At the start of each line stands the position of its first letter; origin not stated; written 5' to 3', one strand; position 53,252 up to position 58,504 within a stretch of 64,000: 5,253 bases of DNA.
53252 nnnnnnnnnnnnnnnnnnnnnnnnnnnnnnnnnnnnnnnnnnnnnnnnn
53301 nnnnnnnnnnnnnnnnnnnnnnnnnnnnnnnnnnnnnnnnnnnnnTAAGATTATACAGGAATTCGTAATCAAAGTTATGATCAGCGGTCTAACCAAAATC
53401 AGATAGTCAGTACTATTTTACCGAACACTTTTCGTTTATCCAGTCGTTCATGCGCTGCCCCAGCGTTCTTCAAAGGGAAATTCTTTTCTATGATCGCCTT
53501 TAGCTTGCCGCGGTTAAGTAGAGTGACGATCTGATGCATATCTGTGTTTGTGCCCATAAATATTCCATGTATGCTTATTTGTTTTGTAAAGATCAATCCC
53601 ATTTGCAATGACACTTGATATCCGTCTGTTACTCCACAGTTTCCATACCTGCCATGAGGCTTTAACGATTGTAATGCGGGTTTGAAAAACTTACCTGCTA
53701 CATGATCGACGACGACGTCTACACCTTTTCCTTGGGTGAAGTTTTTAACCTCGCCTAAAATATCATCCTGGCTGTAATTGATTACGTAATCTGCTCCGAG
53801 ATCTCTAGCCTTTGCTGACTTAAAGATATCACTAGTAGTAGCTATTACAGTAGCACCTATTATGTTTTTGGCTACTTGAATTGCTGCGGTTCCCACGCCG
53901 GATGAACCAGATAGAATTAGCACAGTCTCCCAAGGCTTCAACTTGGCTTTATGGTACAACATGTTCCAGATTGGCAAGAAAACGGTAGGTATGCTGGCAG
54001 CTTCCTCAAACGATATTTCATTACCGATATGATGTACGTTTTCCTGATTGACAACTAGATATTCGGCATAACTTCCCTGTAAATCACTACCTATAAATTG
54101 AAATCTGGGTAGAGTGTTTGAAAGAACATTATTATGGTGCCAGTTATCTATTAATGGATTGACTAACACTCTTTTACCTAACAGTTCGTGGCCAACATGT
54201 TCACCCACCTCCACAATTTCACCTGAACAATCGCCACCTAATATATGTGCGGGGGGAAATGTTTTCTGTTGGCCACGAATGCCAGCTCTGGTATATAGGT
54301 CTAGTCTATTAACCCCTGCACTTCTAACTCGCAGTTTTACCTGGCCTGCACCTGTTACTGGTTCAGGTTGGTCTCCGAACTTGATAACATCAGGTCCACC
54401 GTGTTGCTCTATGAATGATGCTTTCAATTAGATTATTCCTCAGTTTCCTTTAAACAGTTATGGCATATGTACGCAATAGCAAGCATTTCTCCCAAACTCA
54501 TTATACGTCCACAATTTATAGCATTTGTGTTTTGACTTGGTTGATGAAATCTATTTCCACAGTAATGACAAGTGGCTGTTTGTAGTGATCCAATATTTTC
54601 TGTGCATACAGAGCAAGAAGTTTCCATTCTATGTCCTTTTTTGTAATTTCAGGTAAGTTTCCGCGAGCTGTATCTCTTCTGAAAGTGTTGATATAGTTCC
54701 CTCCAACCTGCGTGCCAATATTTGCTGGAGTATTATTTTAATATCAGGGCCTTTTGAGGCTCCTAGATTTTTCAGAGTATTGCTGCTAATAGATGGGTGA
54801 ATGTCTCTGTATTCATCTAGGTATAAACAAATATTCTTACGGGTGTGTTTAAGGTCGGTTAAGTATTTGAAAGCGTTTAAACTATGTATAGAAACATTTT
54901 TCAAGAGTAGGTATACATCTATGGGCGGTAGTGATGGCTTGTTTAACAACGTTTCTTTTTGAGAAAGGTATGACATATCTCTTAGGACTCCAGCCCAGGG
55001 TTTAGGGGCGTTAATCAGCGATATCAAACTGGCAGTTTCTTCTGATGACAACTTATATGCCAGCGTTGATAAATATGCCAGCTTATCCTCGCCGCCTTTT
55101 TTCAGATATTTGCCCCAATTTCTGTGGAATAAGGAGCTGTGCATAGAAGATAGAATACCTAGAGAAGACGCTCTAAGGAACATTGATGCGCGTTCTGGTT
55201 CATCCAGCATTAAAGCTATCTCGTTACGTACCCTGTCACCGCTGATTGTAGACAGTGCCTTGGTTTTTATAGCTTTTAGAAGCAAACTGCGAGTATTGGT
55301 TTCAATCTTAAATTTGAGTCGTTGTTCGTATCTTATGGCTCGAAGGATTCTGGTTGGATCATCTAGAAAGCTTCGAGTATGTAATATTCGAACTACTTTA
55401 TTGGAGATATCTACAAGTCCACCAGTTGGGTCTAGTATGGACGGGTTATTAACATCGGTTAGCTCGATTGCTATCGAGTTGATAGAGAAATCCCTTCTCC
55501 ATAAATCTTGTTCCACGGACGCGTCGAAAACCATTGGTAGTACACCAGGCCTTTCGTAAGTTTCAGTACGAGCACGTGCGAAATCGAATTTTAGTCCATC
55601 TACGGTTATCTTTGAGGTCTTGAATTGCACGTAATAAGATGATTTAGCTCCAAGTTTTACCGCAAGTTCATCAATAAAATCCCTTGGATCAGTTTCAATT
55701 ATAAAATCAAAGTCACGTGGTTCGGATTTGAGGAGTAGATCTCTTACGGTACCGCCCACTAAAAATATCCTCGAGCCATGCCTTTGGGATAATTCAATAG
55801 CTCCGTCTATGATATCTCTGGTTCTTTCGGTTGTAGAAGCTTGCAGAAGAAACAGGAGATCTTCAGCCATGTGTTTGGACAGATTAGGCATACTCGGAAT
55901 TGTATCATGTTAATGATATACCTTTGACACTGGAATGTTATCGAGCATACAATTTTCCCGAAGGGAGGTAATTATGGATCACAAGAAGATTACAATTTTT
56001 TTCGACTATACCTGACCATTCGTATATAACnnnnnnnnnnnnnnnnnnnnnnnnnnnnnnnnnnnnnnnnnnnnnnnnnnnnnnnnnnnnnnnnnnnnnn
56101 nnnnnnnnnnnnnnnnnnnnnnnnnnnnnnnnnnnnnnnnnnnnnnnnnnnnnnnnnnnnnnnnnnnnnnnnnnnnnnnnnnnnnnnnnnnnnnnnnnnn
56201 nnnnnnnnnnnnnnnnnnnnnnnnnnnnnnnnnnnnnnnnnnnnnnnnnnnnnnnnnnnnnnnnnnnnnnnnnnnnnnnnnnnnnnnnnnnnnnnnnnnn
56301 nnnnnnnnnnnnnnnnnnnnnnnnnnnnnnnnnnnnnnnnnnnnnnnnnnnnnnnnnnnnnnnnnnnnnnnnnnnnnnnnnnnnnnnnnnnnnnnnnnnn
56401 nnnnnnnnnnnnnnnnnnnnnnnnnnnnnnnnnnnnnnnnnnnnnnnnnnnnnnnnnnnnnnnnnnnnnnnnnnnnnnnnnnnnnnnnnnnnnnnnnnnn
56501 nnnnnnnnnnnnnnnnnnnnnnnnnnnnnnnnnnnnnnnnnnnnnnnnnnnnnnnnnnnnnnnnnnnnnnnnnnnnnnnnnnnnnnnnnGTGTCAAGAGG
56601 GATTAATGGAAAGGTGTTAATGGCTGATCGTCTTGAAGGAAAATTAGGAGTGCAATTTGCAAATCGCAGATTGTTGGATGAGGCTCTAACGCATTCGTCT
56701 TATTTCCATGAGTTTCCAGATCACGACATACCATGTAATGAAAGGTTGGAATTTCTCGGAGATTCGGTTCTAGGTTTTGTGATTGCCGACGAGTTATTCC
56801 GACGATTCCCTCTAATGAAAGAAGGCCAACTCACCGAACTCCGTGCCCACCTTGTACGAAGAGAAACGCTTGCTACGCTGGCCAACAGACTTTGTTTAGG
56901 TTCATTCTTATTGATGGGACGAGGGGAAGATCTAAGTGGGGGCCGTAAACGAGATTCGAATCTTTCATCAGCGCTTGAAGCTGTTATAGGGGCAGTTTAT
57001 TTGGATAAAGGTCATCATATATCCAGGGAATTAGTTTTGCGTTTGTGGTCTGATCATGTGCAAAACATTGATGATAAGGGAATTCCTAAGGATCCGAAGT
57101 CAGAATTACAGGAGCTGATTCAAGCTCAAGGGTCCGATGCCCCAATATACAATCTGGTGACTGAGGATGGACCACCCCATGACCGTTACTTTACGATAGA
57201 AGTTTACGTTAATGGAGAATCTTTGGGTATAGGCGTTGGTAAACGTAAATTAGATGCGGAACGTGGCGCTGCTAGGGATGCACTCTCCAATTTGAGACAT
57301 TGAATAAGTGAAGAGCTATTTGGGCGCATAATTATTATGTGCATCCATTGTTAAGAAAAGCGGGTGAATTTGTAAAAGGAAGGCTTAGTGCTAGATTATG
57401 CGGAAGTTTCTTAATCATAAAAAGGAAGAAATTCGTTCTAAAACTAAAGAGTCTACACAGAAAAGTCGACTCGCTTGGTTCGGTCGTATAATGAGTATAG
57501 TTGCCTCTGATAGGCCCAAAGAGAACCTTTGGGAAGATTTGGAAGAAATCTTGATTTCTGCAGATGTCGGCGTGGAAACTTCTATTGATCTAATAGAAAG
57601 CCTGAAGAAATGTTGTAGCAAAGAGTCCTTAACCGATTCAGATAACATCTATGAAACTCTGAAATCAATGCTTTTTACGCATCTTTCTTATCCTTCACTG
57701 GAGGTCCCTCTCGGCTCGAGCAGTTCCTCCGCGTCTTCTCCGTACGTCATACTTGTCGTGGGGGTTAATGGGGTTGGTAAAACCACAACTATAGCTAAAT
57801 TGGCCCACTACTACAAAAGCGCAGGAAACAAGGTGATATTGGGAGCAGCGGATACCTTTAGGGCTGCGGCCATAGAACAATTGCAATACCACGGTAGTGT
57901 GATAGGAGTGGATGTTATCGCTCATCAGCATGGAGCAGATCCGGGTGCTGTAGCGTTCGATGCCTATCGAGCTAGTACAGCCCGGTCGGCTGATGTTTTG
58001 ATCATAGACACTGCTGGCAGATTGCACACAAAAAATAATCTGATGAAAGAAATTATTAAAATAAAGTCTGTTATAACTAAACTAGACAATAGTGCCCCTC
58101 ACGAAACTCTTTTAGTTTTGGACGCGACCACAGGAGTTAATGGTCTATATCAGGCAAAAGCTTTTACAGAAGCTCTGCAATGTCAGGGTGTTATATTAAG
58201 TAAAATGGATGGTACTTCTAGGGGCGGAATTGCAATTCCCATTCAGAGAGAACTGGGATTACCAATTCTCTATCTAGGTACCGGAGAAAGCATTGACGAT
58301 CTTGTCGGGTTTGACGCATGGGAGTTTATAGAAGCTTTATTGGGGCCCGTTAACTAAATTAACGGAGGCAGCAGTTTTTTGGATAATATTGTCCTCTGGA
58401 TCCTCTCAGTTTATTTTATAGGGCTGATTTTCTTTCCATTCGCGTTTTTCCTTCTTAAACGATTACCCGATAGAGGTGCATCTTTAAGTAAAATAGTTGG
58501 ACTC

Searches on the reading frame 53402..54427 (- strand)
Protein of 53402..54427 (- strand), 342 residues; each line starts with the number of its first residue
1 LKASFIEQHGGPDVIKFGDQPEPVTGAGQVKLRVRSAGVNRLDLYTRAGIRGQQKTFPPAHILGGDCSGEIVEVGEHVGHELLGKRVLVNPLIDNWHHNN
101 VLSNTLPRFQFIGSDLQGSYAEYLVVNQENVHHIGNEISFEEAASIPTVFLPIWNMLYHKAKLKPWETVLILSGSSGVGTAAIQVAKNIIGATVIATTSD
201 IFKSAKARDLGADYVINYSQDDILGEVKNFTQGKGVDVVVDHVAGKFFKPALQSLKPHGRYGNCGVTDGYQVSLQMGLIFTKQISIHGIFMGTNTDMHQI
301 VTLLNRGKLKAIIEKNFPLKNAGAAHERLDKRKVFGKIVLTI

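Call 41: search_protein_families(library=pfam, proteins=[window:53402-54427:-], max_evalue=0.0001)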
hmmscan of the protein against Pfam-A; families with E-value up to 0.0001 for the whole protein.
window:53402-54427:- (342 aa): 3 families
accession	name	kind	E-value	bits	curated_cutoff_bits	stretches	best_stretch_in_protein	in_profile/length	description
PF00107.32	ADH_zinc_N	-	2.3e-30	105.6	31.8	1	177-304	1-127/129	Zinc-binding dehydrogenase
PF13602.12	ADH_zinc_N_2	-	1.7e-22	81.2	27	1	210-340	1-134/134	Zinc-binding dehydrogenase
PF08240.17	ADH_N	-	6.8e-17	62.1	23.5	1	26-134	1-102/104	Alcohol dehydrogenase GroES-like domain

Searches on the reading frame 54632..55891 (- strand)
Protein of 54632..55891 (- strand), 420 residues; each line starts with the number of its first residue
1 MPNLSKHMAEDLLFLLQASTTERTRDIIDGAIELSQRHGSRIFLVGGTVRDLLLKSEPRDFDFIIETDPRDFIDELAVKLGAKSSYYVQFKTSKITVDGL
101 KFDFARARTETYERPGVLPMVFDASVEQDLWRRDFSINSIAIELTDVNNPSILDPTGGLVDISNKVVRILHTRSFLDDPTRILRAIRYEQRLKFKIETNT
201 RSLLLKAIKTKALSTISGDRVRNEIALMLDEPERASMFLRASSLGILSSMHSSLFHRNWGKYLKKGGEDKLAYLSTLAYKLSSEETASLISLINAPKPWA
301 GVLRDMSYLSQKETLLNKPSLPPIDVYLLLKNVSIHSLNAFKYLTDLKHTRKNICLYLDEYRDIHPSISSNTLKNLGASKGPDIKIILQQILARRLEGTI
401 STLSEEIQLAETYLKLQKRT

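Call 42: search_protein_families(library=pfam, proteins=[window:54632-55891:-], max_evalue=0.0001)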
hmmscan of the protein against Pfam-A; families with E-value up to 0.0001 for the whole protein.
window:54632-55891:- (420 aa): 1 family
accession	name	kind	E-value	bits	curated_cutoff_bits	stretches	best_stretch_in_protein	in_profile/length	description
PF01743.26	PolyA_pol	-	1.4e-25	90.5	23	1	42-168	1-126/126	Poly A polymerase head domain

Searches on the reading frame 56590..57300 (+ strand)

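Call 42: search_protein_families(library=pfam, proteins=[window:56590-57300:+], max_evalue=0.0001)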
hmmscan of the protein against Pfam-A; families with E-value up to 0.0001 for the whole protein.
window:56590-57300:+ (237 aa): 4 families
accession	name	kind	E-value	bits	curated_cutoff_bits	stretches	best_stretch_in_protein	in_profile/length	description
PF14622.11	Ribonucleas_3_3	-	2.6e-34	118.6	35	1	26-151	2-122/128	Ribonuclease-III-like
PF00636.31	Ribonuclease_3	-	2.6e-24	86.4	27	1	51-141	1-102/102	Ribonuclease III domain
PF00035.32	dsrm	-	5.6e-16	59.3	23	1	169-235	1-66/66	Double-stranded RNA binding motif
PF22935.1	RM44_endonuclase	-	2.8e-05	24.6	27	0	19-135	13-138/139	Large ribosomal subunit protein mL44, endonuclease domain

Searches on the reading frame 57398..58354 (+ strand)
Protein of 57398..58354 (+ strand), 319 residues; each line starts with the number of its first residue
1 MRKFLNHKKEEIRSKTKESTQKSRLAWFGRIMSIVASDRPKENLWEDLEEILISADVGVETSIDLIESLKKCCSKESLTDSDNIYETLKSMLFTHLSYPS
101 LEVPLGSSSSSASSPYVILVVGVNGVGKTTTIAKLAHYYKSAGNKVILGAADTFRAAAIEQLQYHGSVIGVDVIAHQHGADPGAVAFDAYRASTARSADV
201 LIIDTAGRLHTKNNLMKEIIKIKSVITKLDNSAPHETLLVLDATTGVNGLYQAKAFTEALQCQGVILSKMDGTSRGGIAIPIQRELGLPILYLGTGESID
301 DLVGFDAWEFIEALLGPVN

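Call 42: search_protein_families(library=pfam, proteins=[window:57398-58354:+], max_evalue=0.0001)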
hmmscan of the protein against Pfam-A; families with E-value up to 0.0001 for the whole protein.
window:57398-58354:+ (319 aa): 7 families
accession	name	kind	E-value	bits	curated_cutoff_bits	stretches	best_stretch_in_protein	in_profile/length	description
PF00448.28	SRP54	-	7.8e-73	244.7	22.7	1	115-316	1-196/196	SRP54-type protein, GTPase domain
PF02881.24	SRP54_N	-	7.4e-11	42.5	22.4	1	30-90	4-73/75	SRP54-type protein, helical bundle domain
PF13604.12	AAA_30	-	6.5e-09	36.2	27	1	113-213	16-104/191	AAA domain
PF13191.12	AAA_16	-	2.8e-06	28.4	32.6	1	112-242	21-139/167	AAA ATPase domain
PF13245.12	AAA_19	-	1.5e-05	25.7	25.1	1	112-221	8-116/134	AAA domain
PF01656.29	CbiA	-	2.8e-05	24.5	25.4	0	125-237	9-54/125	CobQ/CobB/MinD/ParA nucleotide binding domain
PF13401.12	AAA_22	-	4.2e-05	24.3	27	0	114-223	4-108/130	AAA domain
